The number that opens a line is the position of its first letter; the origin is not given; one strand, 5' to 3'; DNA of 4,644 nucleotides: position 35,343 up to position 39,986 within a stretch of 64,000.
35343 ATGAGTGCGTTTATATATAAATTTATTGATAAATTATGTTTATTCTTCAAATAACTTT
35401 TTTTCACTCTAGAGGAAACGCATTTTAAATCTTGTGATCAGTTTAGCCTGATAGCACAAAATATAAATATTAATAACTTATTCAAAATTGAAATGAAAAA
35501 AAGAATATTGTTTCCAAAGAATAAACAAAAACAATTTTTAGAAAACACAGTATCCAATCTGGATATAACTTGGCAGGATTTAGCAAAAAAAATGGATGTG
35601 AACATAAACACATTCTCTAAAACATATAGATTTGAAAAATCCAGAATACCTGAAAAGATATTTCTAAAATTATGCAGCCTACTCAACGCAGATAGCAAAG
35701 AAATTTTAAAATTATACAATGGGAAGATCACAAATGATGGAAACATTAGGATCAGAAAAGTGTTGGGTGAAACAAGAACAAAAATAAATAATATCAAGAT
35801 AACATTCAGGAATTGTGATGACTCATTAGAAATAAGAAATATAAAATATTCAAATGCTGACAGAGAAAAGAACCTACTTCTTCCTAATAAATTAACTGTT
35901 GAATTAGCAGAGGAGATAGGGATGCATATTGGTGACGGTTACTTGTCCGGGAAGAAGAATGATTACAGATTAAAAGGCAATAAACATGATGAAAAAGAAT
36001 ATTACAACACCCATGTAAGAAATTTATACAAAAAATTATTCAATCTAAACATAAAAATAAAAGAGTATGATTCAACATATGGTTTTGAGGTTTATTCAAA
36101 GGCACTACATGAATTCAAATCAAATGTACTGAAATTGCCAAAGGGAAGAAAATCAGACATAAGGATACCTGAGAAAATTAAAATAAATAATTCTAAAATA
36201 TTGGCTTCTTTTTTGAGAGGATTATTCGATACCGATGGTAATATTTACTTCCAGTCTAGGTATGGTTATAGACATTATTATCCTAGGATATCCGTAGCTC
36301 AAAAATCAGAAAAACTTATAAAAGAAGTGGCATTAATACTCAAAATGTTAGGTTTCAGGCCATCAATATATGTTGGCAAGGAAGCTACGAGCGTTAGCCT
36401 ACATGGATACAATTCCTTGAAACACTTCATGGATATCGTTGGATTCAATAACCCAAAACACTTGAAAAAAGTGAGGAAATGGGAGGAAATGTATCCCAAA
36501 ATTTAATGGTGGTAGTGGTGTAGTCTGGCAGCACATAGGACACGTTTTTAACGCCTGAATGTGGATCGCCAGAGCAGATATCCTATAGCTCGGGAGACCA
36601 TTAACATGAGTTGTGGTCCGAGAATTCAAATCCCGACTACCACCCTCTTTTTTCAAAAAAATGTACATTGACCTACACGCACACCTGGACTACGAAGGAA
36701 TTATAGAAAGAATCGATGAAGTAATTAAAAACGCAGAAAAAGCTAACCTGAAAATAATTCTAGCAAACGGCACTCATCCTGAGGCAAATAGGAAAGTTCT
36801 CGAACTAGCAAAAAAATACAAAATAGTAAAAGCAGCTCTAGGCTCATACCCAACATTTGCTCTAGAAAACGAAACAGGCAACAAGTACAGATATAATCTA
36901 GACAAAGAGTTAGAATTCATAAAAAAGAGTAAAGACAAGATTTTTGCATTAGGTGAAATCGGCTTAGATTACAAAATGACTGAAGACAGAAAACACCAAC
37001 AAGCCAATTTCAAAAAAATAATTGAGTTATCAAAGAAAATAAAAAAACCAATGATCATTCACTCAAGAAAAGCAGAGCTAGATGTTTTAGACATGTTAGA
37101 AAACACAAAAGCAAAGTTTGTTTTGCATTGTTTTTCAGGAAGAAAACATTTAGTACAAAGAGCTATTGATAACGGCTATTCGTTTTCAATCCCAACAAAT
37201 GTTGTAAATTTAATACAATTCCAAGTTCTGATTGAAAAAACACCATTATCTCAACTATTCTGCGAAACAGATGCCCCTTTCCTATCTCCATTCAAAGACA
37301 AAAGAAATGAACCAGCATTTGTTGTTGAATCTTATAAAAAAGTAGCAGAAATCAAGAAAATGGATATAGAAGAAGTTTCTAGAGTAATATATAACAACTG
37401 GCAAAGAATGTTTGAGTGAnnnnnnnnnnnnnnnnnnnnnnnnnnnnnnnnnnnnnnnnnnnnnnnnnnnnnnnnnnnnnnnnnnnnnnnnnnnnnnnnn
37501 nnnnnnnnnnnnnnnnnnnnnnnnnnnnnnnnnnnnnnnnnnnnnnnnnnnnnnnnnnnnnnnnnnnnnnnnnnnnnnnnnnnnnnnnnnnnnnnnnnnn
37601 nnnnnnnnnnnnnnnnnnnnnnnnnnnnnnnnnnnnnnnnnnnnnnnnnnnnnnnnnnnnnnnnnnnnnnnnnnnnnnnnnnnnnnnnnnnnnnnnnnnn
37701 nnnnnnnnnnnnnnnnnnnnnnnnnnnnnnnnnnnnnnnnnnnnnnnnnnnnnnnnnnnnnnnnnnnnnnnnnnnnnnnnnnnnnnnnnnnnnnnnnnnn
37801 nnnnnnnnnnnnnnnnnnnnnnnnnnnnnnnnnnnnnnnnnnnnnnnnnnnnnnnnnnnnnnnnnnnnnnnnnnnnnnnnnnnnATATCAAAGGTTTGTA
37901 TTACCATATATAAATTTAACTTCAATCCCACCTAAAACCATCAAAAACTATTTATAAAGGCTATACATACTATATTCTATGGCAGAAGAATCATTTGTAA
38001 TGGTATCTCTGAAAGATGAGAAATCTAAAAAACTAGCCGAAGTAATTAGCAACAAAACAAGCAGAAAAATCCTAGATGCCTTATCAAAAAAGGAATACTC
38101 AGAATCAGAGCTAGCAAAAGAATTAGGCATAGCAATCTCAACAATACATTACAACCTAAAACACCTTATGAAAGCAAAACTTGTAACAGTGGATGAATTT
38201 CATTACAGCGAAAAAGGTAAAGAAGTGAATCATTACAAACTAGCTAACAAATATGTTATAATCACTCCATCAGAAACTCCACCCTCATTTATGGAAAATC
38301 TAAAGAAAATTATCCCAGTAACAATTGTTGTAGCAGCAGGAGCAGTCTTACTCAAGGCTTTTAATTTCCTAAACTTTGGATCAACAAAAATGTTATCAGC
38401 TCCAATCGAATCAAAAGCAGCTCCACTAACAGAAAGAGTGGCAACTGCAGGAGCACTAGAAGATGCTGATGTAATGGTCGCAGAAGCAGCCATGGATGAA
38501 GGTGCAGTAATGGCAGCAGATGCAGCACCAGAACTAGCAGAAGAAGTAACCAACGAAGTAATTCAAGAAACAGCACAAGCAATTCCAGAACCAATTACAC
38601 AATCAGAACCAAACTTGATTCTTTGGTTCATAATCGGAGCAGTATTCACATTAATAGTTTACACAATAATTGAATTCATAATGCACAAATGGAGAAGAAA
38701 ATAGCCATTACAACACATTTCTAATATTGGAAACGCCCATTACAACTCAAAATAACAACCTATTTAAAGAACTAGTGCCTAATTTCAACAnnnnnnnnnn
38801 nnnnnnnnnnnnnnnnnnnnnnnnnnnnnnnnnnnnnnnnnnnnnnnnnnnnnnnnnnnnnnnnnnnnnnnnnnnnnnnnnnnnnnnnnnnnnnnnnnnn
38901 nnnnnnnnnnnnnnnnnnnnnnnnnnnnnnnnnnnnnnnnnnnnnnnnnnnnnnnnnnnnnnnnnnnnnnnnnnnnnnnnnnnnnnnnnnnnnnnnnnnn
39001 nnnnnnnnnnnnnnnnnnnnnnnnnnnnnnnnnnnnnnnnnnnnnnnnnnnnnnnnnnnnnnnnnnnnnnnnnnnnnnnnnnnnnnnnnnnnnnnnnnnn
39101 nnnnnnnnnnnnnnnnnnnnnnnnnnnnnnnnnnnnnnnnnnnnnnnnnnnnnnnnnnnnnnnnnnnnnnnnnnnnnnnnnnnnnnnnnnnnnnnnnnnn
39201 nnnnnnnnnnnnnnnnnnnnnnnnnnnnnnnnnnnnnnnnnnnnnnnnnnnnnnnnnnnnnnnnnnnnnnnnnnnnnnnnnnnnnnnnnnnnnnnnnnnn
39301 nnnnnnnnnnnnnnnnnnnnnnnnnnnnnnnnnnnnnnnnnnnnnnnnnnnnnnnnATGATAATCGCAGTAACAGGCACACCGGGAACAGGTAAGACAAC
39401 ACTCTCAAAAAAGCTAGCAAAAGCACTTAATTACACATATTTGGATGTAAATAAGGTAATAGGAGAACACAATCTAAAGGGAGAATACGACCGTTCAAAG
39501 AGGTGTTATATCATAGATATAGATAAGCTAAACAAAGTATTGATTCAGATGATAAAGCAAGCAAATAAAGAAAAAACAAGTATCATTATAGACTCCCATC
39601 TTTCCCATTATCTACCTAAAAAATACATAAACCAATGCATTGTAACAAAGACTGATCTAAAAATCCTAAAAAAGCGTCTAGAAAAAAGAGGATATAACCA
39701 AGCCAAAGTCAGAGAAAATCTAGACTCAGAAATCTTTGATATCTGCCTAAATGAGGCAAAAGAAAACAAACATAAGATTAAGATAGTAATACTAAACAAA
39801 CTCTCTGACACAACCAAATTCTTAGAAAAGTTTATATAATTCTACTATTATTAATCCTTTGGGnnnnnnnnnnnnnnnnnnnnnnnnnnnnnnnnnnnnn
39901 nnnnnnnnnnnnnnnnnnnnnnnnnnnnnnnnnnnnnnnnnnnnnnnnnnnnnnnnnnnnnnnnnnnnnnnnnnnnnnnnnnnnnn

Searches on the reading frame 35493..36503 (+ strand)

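Call 61: search_protein_families(library=pfam, proteins=[window:35493-36503:+], max_evalue=0.0001)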
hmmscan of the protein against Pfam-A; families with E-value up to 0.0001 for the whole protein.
window:35493-36503:+ (337 aa): 1 family
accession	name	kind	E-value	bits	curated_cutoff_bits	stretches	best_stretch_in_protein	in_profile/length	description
PF14528.11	LAGLIDADG_3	-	2e-11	44.4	22.5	1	237-312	3-77/82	LAGLIDADG-like domain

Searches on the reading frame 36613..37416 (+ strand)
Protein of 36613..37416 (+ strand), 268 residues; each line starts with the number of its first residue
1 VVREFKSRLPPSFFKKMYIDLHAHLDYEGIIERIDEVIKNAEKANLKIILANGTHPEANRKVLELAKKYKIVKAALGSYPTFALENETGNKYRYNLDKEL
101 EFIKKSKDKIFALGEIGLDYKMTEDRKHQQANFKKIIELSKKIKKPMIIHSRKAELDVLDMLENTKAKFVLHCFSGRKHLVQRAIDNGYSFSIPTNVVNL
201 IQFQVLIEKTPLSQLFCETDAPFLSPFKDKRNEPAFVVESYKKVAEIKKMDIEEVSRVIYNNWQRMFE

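Call 61: search_protein_families(library=pfam, proteins=[window:36613-37416:+], max_evalue=0.0001)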
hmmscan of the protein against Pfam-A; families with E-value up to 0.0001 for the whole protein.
window:36613-37416:+ (268 aa): 1 family
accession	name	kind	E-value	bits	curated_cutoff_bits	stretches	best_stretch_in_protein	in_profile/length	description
PF01026.27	TatD_DNase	-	1e-62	212.2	27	1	19-267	1-252/253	TatD related DNase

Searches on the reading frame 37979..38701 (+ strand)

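Call 61: search_protein_families(library=pfam, proteins=[window:37979-38701:+], max_evalue=0.0001)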
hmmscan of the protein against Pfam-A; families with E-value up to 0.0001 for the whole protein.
window:37979-38701:+ (241 aa): 3 families
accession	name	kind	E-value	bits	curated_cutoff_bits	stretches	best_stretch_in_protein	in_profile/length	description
PF12840.13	HTH_20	-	5e-10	39.6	27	1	24-71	2-50/51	Helix-turn-helix domain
PF01022.26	HTH_5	-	2.6e-07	30.8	22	1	26-70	2-46/47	Bacterial regulatory protein, arsR family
PF13412.12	HTH_24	-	1.3e-06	28.3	21.9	1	25-69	2-47/48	Winged helix-turn-helix DNA-binding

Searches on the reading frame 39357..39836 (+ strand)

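Call 61: search_protein_families(library=pfam, proteins=[window:39357-39836:+], max_evalue=0.0001)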
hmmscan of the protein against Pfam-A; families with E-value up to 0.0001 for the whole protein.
window:39357-39836:+ (160 aa): 11 families
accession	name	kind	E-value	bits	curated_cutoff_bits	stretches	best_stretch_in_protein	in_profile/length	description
PF13238.12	AAA_18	-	5.9e-28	98.3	29.4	1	3-128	1-128/128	AAA domain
PF13671.12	AAA_33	-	1.4e-10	42.1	27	1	3-80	2-77/143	AAA domain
PF13207.12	AAA_17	-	8.5e-10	39.5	27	1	6-96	1-94/136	AAA domain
PF13521.12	AAA_28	-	2.1e-06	28.5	27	1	3-64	2-62/164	AAA domain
PF02224.24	Cytidylate_kin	-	8.7e-06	26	26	1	3-117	1-111/211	Cytidylate kinase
PF00004.35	AAA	-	9.5e-06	26.5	21.2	1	5-78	3-62/131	ATPase family associated with various cellular activities (AAA)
PF08433.16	KTI12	-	9.7e-06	25.7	22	1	2-80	3-78/271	Chromatin associated protein KTI12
PF01202.28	SKI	-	1.1e-05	26.1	22.1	1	9-37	1-29/159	Shikimate kinase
PF13189.12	Cytidylate_kin2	-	2.8e-05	24.8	28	1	2-69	1-67/176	Cytidylate kinase-like family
PF07728.20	AAA_5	-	4.8e-05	23.8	22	1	5-46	4-48/139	AAA domain (dynein-related subfamily)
PF13401.12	AAA_22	-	9.1e-05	23.2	27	0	2-36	7-33/130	AAA domain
